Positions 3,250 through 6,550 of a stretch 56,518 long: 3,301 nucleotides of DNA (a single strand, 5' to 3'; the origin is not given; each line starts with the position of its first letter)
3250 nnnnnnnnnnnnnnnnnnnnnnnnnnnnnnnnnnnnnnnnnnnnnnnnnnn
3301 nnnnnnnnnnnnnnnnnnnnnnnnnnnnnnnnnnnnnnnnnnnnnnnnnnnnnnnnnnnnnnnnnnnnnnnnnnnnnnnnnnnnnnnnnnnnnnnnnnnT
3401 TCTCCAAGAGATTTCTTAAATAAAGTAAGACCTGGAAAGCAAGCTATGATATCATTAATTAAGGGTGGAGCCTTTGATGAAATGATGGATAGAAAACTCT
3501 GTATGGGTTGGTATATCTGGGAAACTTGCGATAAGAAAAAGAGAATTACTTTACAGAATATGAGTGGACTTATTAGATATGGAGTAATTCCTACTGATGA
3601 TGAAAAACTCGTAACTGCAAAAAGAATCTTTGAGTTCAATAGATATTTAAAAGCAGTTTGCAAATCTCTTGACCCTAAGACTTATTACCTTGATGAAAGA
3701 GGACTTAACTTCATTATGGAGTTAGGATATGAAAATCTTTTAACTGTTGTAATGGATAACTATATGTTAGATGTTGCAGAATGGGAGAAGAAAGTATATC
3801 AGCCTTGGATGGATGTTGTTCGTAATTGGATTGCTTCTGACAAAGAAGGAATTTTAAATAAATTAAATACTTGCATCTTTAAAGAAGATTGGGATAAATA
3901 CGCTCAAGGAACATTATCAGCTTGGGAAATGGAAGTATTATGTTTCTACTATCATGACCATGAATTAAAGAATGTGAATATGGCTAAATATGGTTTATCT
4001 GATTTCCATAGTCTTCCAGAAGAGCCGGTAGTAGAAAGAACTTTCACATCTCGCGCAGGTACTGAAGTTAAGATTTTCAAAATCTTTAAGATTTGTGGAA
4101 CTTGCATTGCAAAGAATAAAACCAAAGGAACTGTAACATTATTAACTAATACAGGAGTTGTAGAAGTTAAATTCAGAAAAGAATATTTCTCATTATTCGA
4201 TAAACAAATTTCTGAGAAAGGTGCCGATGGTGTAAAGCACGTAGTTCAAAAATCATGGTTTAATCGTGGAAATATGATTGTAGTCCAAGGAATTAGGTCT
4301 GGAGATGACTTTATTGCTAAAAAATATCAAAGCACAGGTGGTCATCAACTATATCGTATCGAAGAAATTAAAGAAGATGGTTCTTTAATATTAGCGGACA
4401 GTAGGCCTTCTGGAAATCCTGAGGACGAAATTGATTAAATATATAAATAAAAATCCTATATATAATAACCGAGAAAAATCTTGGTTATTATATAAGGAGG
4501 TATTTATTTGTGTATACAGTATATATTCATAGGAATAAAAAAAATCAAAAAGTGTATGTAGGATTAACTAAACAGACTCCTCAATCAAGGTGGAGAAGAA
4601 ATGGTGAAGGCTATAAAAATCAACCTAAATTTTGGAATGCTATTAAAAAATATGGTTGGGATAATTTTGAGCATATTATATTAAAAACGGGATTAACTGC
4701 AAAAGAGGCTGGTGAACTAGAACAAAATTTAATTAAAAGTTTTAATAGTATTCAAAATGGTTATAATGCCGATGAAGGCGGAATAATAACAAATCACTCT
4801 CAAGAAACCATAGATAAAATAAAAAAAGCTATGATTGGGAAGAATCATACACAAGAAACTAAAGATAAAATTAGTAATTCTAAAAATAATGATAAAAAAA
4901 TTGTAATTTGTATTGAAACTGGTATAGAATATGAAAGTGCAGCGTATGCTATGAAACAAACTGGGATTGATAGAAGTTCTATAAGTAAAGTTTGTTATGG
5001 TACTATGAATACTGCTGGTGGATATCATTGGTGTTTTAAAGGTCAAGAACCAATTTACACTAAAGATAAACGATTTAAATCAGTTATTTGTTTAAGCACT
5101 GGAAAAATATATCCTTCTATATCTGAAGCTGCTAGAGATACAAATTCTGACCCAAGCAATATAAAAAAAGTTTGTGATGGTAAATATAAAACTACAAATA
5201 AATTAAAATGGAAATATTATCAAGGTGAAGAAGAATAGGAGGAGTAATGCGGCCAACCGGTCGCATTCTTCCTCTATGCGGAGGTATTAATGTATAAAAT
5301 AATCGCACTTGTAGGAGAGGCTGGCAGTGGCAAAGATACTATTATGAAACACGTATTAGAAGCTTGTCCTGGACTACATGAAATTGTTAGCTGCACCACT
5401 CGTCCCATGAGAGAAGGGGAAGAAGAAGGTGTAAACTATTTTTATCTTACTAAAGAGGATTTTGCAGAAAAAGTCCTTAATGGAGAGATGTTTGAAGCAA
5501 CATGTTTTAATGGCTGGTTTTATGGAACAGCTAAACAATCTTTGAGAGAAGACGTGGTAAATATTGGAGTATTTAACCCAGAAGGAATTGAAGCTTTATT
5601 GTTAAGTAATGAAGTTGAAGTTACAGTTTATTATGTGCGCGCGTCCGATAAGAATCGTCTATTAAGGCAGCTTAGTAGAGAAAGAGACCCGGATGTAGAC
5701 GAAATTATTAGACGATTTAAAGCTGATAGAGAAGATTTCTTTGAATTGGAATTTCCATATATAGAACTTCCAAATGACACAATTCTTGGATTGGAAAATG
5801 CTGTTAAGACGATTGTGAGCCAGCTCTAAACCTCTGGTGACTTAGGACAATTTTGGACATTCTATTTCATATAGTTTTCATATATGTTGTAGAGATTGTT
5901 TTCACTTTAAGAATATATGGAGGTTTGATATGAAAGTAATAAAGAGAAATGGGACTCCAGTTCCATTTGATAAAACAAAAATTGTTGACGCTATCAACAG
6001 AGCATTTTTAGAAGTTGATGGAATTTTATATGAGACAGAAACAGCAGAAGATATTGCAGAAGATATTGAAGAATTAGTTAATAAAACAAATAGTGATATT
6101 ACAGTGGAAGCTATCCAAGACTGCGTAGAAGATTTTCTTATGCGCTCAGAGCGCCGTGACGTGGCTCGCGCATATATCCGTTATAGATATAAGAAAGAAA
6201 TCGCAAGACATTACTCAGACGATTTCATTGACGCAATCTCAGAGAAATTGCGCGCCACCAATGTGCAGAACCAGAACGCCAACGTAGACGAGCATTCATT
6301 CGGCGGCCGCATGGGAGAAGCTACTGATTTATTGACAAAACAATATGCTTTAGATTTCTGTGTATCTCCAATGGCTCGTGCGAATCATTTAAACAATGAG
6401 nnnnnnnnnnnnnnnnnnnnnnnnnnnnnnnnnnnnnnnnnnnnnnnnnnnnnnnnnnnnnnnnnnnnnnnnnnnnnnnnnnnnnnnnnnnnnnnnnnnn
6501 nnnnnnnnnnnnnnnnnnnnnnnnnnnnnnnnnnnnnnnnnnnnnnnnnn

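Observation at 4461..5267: Self-contained GIY-YIG/NUMOD3 homing endonuclease cassette inserted between dnaE and the nucleotide-metabolism genes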

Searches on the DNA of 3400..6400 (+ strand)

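Call 5: search_dna_similar(query=window:3400-6400:+, collection=phages, mode=near, max_rows=40)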
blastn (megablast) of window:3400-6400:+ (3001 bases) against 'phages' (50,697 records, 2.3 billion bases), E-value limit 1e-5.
No match.

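Call 42: search_rna_families(source=window, start=3800, end=6200, threshold=evalue, max_evalue=1)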
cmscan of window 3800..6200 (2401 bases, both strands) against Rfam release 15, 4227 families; matches with E-value up to 1: 1.
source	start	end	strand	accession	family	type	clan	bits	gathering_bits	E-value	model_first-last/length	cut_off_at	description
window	5160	5274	+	RF02376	antisense_SR1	Gene; sRNA;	-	26.5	45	0.017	1-210/210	no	SR1 sRNA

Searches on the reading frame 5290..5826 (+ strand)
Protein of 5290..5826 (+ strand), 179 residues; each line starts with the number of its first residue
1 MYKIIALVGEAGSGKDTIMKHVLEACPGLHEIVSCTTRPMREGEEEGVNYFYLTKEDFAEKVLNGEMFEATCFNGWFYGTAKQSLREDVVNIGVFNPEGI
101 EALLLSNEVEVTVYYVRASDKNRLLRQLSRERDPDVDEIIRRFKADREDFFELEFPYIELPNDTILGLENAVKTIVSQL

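Call 4: search_protein_families(library=pfam, proteins=[window:5290-5826:+], max_evalue=0.01)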
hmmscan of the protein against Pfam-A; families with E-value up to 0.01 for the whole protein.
window:5290-5826:+ (179 aa): 1 family
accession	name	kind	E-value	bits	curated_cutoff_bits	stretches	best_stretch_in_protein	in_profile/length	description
PF00625.27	Guanylate_kin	-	3.6e-18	66.3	25.2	1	3-175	3-178/182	Guanylate kinase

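Call 16: find_encoding_contigs(protein=window:5290-5826:+, flank=4000, max_places=10)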
Protein window:5290-5826:+ (179 aa): 10 contigs read that carry it; 10 places shown.
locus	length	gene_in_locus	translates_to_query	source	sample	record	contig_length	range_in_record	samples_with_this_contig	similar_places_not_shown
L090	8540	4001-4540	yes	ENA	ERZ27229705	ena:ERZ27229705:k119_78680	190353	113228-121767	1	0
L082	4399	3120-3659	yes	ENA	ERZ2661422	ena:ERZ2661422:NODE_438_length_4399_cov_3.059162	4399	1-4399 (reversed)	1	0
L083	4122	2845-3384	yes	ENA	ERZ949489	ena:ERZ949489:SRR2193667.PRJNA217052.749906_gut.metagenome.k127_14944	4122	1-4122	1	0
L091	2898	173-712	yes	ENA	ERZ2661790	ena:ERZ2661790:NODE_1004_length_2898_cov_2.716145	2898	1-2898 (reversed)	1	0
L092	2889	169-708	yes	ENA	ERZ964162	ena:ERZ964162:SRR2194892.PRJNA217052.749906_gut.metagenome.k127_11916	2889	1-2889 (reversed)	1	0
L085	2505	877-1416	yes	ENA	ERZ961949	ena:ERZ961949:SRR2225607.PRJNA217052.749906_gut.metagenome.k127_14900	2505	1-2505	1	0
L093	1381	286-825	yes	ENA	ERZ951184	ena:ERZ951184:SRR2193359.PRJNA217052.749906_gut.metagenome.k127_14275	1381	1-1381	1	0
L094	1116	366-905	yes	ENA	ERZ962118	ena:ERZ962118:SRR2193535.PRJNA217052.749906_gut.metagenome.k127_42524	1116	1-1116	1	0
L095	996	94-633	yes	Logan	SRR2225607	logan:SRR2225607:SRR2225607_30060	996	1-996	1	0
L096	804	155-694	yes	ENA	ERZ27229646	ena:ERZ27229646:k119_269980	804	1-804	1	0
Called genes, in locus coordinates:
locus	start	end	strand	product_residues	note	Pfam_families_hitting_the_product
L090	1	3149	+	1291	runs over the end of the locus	PF02811:PHP, PF07733:DNA_pol3_alpha, PF17657:DNA_pol3_finger, PF14579:HHH_6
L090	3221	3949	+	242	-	PF01541:GIY-YIG, PF22083:I-HmuI_NUMOD-like (faint)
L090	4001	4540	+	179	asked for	PF00625:Guanylate_kin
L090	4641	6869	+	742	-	PF03477:ATP-cone, PF13597:NRDD, PF01228:Gly_radical (weak)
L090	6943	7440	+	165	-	PF13353:Fer4_12, PF04055:Radical_SAM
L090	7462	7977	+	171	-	-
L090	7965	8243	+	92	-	-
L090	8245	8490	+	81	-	-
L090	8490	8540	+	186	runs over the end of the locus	PF00692:dUTPase (weak)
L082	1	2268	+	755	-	?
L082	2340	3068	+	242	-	PF01541:GIY-YIG, PF22083:I-HmuI_NUMOD-like (faint)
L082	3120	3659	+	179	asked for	PF00625:Guanylate_kin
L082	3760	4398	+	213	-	?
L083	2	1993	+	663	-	?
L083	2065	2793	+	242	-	PF01541:GIY-YIG, PF22083:I-HmuI_NUMOD-like (faint)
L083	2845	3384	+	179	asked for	PF00625:Guanylate_kin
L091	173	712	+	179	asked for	PF00625:Guanylate_kin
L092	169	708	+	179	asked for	PF00625:Guanylate_kin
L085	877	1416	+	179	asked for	PF00625:Guanylate_kin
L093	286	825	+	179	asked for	PF00625:Guanylate_kin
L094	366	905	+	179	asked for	PF00625:Guanylate_kin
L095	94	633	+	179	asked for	PF00625:Guanylate_kin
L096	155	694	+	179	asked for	PF00625:Guanylate_kin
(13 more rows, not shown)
